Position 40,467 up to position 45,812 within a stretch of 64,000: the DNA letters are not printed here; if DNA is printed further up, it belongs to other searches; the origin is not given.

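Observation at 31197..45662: Tandem pair of giant secreted PPC-repeat proteins with near-identical ends and mosaic middles, carried as cargo of a conjugative element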

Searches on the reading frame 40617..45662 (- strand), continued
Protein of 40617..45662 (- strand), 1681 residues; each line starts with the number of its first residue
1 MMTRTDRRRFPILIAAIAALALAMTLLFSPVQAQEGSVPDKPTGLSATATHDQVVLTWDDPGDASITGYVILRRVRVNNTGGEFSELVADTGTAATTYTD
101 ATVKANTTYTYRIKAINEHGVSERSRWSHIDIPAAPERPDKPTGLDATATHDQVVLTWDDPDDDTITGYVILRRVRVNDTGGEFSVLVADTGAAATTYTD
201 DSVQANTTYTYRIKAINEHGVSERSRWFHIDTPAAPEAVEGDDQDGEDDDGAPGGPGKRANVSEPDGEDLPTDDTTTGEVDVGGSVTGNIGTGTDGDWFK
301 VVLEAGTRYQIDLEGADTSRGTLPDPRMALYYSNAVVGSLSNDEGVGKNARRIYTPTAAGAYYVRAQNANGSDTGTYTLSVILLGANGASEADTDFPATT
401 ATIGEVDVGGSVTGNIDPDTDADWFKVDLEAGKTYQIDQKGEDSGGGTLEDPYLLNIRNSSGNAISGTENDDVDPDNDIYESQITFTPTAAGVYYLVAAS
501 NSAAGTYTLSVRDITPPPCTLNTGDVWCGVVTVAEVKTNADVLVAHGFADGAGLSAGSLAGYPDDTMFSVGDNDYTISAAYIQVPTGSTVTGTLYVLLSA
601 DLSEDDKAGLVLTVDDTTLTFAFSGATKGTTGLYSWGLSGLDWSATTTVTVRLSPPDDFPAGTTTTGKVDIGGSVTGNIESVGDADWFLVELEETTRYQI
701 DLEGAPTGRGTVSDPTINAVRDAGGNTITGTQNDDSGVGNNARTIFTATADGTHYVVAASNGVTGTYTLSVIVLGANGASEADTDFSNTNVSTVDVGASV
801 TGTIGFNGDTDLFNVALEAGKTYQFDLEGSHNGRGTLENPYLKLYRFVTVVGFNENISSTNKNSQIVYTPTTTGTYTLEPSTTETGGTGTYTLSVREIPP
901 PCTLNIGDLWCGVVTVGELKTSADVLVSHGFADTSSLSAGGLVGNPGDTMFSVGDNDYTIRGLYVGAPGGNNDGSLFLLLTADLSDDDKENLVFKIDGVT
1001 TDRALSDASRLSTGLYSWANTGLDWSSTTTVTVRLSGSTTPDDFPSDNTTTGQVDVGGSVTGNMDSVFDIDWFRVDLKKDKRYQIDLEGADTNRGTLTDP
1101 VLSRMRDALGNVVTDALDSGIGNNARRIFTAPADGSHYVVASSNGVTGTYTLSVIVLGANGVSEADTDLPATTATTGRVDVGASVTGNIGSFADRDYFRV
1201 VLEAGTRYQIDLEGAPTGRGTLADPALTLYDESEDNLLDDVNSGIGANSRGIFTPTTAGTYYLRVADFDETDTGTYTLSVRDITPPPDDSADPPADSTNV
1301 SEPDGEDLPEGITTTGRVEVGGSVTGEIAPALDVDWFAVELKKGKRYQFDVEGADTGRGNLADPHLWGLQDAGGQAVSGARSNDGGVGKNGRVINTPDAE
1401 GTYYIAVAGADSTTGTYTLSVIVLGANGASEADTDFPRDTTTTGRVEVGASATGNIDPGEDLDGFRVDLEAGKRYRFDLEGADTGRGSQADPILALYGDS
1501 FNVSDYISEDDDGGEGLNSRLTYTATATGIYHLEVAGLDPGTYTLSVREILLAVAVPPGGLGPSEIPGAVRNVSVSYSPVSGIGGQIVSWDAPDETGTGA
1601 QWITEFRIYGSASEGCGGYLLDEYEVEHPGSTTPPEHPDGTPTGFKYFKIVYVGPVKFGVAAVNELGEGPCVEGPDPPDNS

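Call 79: search_protein_families(library=pfam, proteins=[L017:125-3640:+, L017:5557-9834:+, L017:23249-24571:-, L017:24585-25544:-, L014:3312-5201:-, L014:5212-8217:-, L014:14035-15843:+, L014:15863-16768:+, L014:17291-18256:+, L014:18264-19094:-], max_evalue=0.0001)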
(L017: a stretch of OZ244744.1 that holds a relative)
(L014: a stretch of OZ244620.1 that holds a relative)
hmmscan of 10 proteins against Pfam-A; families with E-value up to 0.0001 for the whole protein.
L017:125-3640:+ (1171 aa): 14 families
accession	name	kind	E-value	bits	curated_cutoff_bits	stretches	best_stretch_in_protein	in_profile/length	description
PF00041.27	fn3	-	3.3e-84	277.6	25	6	1066-1150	2-80/84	Fibronectin type III domain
PF25059.1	FN3_DSCAM-DSCAML_C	-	2.6e-42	143.5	39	5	1077-1145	3-71/89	DSCAM/DSCAML C-terminal Fn3-like domain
PF00028.23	Cadherin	-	1.8e-36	124.9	28.8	4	343-435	3-93/93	Cadherin domain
PF16656.11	Pur_ac_phosph_N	-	1.3e-30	106.2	30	3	1071-1155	5-93/93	Purple acid Phosphatase, N-terminal domain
PF21605.3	CRLF2-like_D2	-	2.3e-17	63.3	27.3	0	1079-1145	15-76/94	Cytokine receptor-like factor 2-like, D2 domain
PF25788.1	Ig_Rha78A_N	-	1.2e-15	58.1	27.4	0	874-946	18-96/105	Rha78A-like, N-terminal immunoglobulin domain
PF09294.16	Interfer-bind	-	3.5e-13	50.2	21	0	474-518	43-86/104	Interferon-alpha/beta receptor, fibronectin type III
PF01108.23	Tissue_fac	-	1.7e-11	44.4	27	0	1079-1147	36-107/107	Tissue factor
PF21466.3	GH101_dom-5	-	1.3e-08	35.2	27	0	909-936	40-67/145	Endo-alpha-N-acetylgalactosaminidase, domain 5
PF24489.1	Ig_J_second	-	1e-07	32.3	27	0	910-948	51-91/105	Tip attachment protein J second Ig-like domain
PF21508.2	MenC_N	-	4.9e-07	30.2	27.3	0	461-541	8-83/94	MenC, N-terminal domain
PF17963.7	Big_9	-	7e-07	30.5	23.6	0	750-851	1-89/89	Bacterial Ig domain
PF11192.13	DUF2977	-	1.5e-05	25.4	21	0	782-796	9-23/61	Protein of unknown function (DUF2977)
PF17803.7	Cadherin_4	-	4.8e-05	24.2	25.1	0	747-809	8-71/71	Bacterial cadherin-like domain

L017:5557-9834:+ (1425 aa): 11 families
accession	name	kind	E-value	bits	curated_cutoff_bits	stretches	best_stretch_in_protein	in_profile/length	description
PF00041.27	fn3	-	3.1e-81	268.1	25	6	1122-1205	2-79/84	Fibronectin type III domain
PF25059.1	FN3_DSCAM-DSCAML_C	-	6.1e-41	139.1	39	4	725-793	3-71/89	DSCAM/DSCAML C-terminal Fn3-like domain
PF00028.23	Cadherin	-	6.2e-39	132.8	28.8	4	1021-1113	3-93/93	Cadherin domain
PF16656.11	Pur_ac_phosph_N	-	2e-28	99.2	30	3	1128-1207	6-89/93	Purple acid Phosphatase, N-terminal domain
PF21605.3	CRLF2-like_D2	-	3e-12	46.9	27.3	0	1135-1200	15-75/94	Cytokine receptor-like factor 2-like, D2 domain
PF09294.16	Interfer-bind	-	5.2e-12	46.4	21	0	1152-1196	43-86/104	Interferon-alpha/beta receptor, fibronectin type III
PF01108.23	Tissue_fac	-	4.3e-11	43.1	27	0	913-999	19-107/107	Tissue factor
PF25788.1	Ig_Rha78A_N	-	6.4e-10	39.7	27.4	0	102-175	18-97/105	Rha78A-like, N-terminal immunoglobulin domain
PF21508.2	MenC_N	-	2.8e-06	27.8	27.3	0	1139-1197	8-66/94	MenC, N-terminal domain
PF13860.13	FlgD_ig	-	3.8e-06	27.2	27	1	1362-1406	25-69/79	FlgD Ig-like domain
PF11192.13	DUF2977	-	1.2e-05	25.8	21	0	429-443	10-24/61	Protein of unknown function (DUF2977)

L017:23249-24571:- (440 aa): 5 families
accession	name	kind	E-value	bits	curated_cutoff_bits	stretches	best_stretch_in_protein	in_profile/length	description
PF13242.12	Hydrolase_like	-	1.4e-16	60.6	22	1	361-431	4-74/75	HAD-hyrolase-like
PF00149.33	Metallophos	-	3.5e-15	57.4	21.5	1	5-205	1-190/191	Calcineurin-like phosphoesterase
PF00702.32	Hydrolase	-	2e-11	45.1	26.4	1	269-398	87-191/191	haloacid dehalogenase-like hydrolase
PF13419.12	HAD_2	-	2.7e-10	41.1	23.8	1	354-401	128-175/178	Haloacid dehalogenase-like hydrolase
PF12850.12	Metallophos_2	-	5.8e-06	26.8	27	1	5-225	1-137/154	Calcineurin-like phosphoesterase superfamily domain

L017:24585-25544:- (319 aa): 0 families

L014:3312-5201:- (629 aa): 2 families
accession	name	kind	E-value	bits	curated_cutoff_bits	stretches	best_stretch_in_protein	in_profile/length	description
PF11821.13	ActD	-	1.1e-43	149.3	25.7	1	465-624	2-168/170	Alternative complex III, ActD subunit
PF03916.19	NrfD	-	1.7e-25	90.8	25.8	1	54-379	2-308/313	Polysulphide reductase, NrfD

L014:5212-8217:- (1001 aa): 8 families
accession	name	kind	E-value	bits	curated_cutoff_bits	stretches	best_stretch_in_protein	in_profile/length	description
PF00384.28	Molybdopterin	-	2.6e-20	73.2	24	1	125-491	1-340/353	Molybdopterin oxidoreductase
PF04879.21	Molybdop_Fe4S4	-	1e-15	57.8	22.7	1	70-122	3-55/55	Molybdopterin oxidoreductase Fe4S4 domain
PF01568.27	Molydop_binding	-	5.4e-12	46.2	26.8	1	620-699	30-102/110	Molydopterin dinucleotide binding domain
PF12838.12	Fer4_7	-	1.2e-11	45.4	27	1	778-850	2-50/52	4Fe-4S dicluster domain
PF13247.11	Fer4_11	-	3.4e-11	43.7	26.2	1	829-889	3-65/100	4Fe-4S dicluster domain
PF13187.11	Fer4_9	-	2.8e-06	27.7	27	1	777-850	1-49/52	4Fe-4S dicluster domain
PF12837.12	Fer4_6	-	8.5e-06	25.9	25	0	772-790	3-21/24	4Fe-4S binding domain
PF12797.12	Fer4_2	-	1.3e-05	25.3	24.5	1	769-788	1-20/22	4Fe-4S binding domain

L014:14035-15843:+ (602 aa): 3 families
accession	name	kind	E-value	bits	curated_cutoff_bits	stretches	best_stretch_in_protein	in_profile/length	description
PF01011.28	PQQ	-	3.8e-89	300.4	26.7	2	86-392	1-337/595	Glucose/ethanol/alcohol dehydrogenase, beta-propeller domain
PF13360.13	PQQ_2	-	6.5e-30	104.9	27.6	2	119-337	58-231/233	Outer membrane protein assembly factor BamB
PF13570.13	Beta-prop_ACSF4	-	2.5e-16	60.4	133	2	109-238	78-195/329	Beta-alanine-activating enzyme, beta-propeller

L014:15863-16768:+ (301 aa): 1 family
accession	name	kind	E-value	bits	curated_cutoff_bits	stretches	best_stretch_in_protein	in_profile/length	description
PF00497.25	SBP_bac_3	-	2e-11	44.2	26.4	1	52-277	1-130/132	Bacterial extracellular solute-binding proteins, family 3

L014:17291-18256:+ (321 aa): 16 families
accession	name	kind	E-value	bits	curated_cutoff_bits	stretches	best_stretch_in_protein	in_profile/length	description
PF21783.3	YNCE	-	4.9e-20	72.6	27.1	1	69-148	252-331/339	YNCE-like beta-propeller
PF25174.1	Beta-prop_THOC3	-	1.2e-17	64.2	305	2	115-321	61-264/272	THOC3 beta-propeller domain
PF02239.22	Cytochrom_D1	-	1.2e-17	64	25.5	2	113-226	5-118/368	Cytochrome D1 heme domain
PF16819.11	DUF5074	-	4.9e-17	62.4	27.2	2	167-287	74-198/353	Domain of unknown function (DUF5074)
PF10282.15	Lactonase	-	1.1e-16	61.5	21.7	2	181-307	187-330/344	Lactonase, 7-bladed beta-propeller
PF23414.1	Beta-prop_EML_2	-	1.3e-08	35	90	0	115-203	12-100/266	Echinoderm microtubule-associated protein second beta-propeller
PF19381.4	DUF5956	-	1.5e-07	32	24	0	144-193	37-87/100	Family of unknown function (DUF5956)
PF07676.18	PD40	-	3.2e-07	30.6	20.9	0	190-206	14-30/38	WD40-like Beta Propeller Repeat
PF24684.1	Vgb_lyase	-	7e-06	25.5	50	0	142-318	12-187/290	Virginiamycin B lyase family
PF06433.17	Me-amine-dh_H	-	1.2e-05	24.9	21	0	243-310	60-136/343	Methylamine dehydrogenase heavy chain (MADH)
PF25172.1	Beta-prop_WDR3_2nd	-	1.4e-05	25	140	0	72-155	11-93/293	WDR3 second beta-propeller domain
PF01731.26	Arylesterase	-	1.8e-05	25.3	21.3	0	50-89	45-84/86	Arylesterase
PF08450.18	SGL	-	2.2e-05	24.6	26.3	0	187-287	136-243/246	SMP-30/Gluconolactonase/LRE-like region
PF21959.2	DUF6923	-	4.9e-05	23.7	27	0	240-307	99-167/234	Repeat of unknown function (DUF6923)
PF13970.12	DUF4221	-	5.2e-05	23.4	23.4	0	194-236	31-76/311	Domain of unknown function (DUF4221)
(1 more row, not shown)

L014:18264-19094:- (276 aa): 1 family
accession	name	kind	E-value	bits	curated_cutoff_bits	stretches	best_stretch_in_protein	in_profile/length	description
PF03502.19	Channel_Tsx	-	5.9e-06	26.7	27.2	1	53-264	17-225/244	Nucleoside-specific channel-forming protein, Tsx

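Call 85: find_related_loci(query=window:40617-45662:-, collection=metagenome_contigs, flank=3000)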
Query window:40617-45662:- (1681 aa) in metagenome_contigs; peptide patterns used: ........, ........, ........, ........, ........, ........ (x = any residue, [..] = any of these).
145 stretches matched a pattern; 7 encode a relative of the query (tblastn E <= 1e-3); 7 distinct loci.
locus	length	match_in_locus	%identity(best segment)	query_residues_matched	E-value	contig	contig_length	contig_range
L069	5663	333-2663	30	259-1547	3e-45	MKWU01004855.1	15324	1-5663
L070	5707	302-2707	39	254-1554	3e-58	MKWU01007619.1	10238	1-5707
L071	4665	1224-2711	34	268-1547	1e-33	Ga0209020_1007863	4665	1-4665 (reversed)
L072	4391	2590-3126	37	276-1552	3e-20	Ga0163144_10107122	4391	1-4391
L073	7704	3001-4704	27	253-1551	1e-18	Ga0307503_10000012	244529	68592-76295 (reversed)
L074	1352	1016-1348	44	262-1525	1e-17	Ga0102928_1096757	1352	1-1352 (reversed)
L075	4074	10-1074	28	657-1475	4e-8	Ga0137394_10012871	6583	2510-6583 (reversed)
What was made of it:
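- Tried and rejected: The JGI metagenome scan found only distant PPC proteins (call 85).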
